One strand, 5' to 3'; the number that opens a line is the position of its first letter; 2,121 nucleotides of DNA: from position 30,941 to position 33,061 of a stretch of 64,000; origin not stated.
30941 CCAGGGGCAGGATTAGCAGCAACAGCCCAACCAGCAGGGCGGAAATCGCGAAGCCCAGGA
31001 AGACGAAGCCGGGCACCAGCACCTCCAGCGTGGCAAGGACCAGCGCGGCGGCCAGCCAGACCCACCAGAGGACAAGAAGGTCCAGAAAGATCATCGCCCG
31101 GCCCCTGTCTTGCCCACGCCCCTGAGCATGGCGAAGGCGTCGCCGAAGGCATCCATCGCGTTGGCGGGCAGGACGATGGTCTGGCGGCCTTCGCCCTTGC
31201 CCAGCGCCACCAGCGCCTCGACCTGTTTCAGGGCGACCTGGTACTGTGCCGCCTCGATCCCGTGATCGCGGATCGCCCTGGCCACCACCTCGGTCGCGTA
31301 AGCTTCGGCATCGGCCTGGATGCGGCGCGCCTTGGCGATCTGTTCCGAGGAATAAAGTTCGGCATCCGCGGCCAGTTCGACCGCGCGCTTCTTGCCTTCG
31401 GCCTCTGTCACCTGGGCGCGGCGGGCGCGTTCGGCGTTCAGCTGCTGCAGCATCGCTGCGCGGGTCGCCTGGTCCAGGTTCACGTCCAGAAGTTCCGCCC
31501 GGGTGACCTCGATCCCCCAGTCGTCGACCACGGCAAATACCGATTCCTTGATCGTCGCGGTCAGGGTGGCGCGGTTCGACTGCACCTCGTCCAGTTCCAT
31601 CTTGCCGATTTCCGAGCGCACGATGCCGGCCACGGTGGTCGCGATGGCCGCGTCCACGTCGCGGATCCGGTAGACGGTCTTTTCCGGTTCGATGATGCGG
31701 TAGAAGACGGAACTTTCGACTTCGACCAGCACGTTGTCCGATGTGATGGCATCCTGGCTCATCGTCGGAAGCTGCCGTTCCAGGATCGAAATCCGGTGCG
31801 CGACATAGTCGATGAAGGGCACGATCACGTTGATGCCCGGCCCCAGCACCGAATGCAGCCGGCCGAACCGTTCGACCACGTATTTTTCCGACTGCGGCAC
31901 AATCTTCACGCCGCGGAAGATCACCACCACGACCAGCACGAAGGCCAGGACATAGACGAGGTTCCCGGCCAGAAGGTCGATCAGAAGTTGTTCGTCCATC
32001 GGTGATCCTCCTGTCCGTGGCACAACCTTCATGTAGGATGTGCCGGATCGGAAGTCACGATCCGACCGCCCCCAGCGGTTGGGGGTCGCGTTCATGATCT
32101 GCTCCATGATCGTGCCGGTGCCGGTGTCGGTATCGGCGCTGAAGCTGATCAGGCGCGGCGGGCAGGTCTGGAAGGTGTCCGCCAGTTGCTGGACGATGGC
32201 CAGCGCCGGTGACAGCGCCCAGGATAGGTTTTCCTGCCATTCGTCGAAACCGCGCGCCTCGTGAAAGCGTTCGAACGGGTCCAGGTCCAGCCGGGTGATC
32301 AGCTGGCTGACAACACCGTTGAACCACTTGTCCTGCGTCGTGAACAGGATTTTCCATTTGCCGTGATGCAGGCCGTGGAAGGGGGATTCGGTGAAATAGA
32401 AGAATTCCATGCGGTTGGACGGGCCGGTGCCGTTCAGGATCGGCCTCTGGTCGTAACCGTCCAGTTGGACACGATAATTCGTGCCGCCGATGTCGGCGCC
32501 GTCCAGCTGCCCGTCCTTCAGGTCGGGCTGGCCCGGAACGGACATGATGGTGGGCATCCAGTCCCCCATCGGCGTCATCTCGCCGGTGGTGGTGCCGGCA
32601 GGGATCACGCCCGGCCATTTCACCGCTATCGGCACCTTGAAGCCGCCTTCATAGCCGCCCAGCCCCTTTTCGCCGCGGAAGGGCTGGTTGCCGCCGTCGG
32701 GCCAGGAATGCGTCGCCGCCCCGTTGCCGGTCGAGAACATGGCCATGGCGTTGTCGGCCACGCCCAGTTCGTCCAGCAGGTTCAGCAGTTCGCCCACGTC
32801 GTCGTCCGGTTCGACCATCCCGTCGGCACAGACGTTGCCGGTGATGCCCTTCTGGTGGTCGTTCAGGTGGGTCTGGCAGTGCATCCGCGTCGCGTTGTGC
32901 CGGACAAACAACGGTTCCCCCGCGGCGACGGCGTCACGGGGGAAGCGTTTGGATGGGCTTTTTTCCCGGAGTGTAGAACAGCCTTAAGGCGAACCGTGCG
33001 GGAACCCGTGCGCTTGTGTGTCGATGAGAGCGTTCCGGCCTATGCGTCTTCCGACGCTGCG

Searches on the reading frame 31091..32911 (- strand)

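Call 69: search_protein_families(library=pfam, proteins=[window:31091-32911:-], max_evalue=0.00001)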
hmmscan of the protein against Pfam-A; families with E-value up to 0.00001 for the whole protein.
window:31091-32911:- (606 aa): 3 families
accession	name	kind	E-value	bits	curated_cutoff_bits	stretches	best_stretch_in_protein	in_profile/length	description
PF01145.31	Band_7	-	7.6e-32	111.2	23.6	1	336-507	1-175/176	SPFH domain / Band 7 family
PF00884.28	Sulfatase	-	1.7e-07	31.3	25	1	30-125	208-298/301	Sulfatase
PF16200.10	Band_7_C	-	4e-06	27.2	29.1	1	541-588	1-47/63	C-terminal region of band_7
